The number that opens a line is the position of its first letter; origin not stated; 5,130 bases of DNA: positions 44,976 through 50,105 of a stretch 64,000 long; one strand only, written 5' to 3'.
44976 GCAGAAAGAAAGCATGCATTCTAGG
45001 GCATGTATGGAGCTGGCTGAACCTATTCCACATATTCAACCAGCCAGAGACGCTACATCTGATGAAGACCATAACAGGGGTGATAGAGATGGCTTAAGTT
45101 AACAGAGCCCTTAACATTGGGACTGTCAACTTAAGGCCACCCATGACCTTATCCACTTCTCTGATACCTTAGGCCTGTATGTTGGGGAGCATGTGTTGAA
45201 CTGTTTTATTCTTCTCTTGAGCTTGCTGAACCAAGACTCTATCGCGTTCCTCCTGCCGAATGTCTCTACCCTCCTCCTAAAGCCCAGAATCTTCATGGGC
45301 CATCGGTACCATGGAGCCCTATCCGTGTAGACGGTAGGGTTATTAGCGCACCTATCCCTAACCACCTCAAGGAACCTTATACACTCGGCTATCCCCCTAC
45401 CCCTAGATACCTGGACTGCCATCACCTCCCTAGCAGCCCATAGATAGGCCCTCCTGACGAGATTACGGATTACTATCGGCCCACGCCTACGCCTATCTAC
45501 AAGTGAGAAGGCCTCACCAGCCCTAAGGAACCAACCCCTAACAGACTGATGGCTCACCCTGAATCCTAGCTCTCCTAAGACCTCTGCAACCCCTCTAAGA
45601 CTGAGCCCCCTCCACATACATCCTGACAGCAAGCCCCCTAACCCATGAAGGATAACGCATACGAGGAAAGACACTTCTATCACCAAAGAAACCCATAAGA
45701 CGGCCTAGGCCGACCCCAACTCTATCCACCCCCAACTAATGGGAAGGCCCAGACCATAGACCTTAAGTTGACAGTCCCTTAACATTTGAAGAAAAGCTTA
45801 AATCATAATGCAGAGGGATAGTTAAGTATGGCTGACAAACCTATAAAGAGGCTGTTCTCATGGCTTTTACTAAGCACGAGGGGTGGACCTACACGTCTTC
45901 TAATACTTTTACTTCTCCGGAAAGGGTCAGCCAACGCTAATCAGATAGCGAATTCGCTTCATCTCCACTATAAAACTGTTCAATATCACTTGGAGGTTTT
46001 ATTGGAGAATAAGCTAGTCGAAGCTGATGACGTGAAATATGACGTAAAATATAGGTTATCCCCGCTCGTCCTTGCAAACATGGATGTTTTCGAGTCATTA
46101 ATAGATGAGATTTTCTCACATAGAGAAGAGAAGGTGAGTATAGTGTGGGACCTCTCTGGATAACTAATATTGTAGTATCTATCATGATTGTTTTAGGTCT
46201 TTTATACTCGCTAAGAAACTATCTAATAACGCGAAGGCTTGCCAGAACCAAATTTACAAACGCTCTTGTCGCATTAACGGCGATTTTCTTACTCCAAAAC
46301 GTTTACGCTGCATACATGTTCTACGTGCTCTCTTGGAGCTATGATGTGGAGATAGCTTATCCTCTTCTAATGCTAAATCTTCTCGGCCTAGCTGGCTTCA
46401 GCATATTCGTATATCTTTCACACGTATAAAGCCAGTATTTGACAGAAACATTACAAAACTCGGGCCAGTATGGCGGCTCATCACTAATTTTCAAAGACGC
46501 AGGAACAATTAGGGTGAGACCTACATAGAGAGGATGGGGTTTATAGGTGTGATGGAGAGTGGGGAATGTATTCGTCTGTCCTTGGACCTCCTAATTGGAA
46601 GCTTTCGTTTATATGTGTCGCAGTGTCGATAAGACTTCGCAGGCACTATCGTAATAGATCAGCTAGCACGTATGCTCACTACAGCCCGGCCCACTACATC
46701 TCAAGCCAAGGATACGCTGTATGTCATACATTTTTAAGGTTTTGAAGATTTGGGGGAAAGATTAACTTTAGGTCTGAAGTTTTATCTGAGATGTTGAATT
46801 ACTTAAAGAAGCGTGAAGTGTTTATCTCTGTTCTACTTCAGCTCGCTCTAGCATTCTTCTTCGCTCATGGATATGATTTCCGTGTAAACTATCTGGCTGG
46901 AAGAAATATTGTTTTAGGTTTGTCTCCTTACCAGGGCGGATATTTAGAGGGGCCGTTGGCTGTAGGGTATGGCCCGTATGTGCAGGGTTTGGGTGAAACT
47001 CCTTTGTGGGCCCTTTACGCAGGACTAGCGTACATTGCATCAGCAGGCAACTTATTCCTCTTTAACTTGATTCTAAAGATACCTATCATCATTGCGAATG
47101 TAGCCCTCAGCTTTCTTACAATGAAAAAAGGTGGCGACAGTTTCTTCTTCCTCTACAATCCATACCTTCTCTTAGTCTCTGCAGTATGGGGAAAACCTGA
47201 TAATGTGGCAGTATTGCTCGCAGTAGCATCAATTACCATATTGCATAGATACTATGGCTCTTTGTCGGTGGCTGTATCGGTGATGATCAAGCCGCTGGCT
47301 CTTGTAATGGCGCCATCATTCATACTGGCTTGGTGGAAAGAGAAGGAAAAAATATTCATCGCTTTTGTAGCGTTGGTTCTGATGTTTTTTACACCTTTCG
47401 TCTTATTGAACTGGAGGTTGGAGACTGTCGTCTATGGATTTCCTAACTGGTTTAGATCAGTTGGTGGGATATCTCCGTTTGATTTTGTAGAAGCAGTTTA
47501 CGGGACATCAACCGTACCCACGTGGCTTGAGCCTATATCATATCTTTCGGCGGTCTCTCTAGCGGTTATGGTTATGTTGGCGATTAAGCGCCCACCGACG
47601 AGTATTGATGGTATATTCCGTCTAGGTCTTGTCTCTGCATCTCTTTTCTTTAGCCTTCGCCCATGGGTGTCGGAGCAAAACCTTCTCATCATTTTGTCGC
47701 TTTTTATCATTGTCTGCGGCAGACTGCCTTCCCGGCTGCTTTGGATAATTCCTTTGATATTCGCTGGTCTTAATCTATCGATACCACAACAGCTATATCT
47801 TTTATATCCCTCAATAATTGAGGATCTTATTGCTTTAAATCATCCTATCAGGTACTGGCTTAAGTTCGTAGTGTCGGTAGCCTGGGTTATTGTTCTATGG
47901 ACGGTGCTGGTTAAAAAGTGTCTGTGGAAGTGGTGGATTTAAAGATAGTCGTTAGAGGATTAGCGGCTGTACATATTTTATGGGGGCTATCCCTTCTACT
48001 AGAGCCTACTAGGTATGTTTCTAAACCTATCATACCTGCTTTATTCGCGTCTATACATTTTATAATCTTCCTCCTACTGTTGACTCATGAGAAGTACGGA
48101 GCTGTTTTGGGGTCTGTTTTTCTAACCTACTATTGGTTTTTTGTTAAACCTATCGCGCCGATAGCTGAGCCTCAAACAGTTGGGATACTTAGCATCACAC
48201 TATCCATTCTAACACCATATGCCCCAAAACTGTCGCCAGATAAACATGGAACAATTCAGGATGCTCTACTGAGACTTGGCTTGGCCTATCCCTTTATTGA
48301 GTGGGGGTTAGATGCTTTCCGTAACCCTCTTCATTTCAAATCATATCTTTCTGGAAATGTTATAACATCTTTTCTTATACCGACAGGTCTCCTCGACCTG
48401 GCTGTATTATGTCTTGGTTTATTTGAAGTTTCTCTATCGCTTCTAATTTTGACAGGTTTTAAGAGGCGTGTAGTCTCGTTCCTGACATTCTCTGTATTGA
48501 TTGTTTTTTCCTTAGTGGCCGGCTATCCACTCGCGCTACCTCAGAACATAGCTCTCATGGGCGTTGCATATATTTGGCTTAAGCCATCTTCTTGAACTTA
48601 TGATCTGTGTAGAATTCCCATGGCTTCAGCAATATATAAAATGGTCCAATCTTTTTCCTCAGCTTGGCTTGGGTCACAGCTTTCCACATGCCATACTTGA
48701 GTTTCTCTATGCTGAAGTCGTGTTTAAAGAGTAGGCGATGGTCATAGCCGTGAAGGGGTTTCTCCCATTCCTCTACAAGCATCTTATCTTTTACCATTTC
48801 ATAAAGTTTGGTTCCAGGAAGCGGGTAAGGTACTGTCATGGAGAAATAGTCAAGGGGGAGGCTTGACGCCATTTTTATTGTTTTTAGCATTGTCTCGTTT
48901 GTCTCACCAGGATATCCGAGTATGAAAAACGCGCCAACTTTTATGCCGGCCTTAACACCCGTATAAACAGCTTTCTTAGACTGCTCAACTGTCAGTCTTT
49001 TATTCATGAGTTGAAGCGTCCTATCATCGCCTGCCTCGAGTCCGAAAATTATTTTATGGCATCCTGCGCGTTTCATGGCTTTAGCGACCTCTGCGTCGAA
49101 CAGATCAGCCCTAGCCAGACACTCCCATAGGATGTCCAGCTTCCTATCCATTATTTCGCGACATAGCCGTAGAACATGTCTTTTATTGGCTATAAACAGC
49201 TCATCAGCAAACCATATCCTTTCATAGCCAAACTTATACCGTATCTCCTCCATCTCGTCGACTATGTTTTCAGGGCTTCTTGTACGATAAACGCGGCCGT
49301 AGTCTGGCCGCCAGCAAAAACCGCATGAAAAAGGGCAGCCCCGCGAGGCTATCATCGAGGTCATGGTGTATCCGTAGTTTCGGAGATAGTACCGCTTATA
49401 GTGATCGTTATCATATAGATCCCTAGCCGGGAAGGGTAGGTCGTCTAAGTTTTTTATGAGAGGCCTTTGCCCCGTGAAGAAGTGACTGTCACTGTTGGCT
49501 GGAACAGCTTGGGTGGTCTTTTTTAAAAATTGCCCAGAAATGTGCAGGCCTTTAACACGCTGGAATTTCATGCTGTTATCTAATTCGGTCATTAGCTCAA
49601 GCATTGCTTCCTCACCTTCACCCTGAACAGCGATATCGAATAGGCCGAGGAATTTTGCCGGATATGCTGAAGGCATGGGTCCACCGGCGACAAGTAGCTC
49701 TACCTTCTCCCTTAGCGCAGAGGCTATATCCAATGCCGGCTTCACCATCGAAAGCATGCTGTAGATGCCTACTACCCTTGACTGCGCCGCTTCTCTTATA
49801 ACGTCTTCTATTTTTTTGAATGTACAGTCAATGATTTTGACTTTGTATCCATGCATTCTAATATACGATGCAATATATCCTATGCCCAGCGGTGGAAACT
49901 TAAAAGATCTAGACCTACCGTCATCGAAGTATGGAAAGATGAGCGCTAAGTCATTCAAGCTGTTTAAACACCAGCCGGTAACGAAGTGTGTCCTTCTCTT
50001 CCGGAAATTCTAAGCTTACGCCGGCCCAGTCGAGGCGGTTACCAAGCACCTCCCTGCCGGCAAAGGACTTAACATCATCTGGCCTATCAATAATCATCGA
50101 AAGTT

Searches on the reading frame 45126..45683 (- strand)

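Call 35: search_protein_families(library=pfam, proteins=[window:45126-45683:-], max_evalue=0.001)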
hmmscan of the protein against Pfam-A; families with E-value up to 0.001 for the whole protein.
window:45126-45683:- (185 aa): 1 family
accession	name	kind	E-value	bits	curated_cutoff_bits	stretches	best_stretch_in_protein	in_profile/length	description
PF13610.12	DDE_Tnp_IS240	-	0.00091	19.8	27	0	79-163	18-114/139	DDE domain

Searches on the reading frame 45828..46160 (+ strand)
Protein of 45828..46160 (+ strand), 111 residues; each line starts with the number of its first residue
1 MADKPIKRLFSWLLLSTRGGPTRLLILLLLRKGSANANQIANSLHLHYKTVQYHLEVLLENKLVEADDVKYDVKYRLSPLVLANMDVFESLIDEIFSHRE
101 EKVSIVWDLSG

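Call 35: search_protein_families(library=pfam, proteins=[window:45828-46160:+], max_evalue=0.001)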
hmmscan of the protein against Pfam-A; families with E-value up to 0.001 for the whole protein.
window:45828-46160:+ (111 aa): 5 families
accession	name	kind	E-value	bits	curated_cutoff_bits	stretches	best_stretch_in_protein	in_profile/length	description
PF01022.26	HTH_5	-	4.1e-09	36.6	22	1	21-65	2-46/47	Bacterial regulatory protein, arsR family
PF12840.13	HTH_20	-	7.8e-07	29.4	27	1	21-65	4-49/51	Helix-turn-helix domain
PF01978.25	TrmB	-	0.00015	22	25.6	1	28-78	16-65/68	Sugar-specific transcriptional regulator TrmB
PF13556.12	HTH_30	-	0.00034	20.8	27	1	35-56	13-34/59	PucR C-terminal helix-turn-helix domain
PF14947.12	HTH_45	-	0.00042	20.7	25.5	1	26-72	11-57/77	Winged helix-turn-helix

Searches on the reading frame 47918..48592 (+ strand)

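Call 35: search_protein_families(library=pfam, proteins=[window:47918-48592:+], max_evalue=0.001)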
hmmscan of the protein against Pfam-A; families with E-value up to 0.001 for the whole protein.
window:47918-48592:+ (225 aa): 2 families
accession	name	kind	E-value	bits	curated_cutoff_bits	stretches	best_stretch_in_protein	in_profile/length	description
PF07681.17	DoxX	-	2.1e-06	28.7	23.6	1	117-197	4-79/85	DoxX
PF13781.11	DoxX_3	-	0.00071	20.5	25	0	147-201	22-76/102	DoxX-like family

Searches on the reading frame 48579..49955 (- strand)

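Call 35: search_protein_families(library=pfam, proteins=[window:48579-49955:-], max_evalue=0.001)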
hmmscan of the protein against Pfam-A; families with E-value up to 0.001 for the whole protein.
window:48579-49955:- (458 aa): 3 families
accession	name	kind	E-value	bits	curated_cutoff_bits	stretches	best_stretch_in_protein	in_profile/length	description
PF04055.27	Radical_SAM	-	8.8e-27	94.7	29.5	1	202-362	2-165/166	Radical SAM superfamily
PF02310.24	B12-binding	-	3.7e-16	59.5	32.1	1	16-121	8-120/121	B12 binding domain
PF19864.5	Radical_SAM_N2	-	0.00024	21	29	1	66-129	68-129/151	Radical SAM proteins, N-terminal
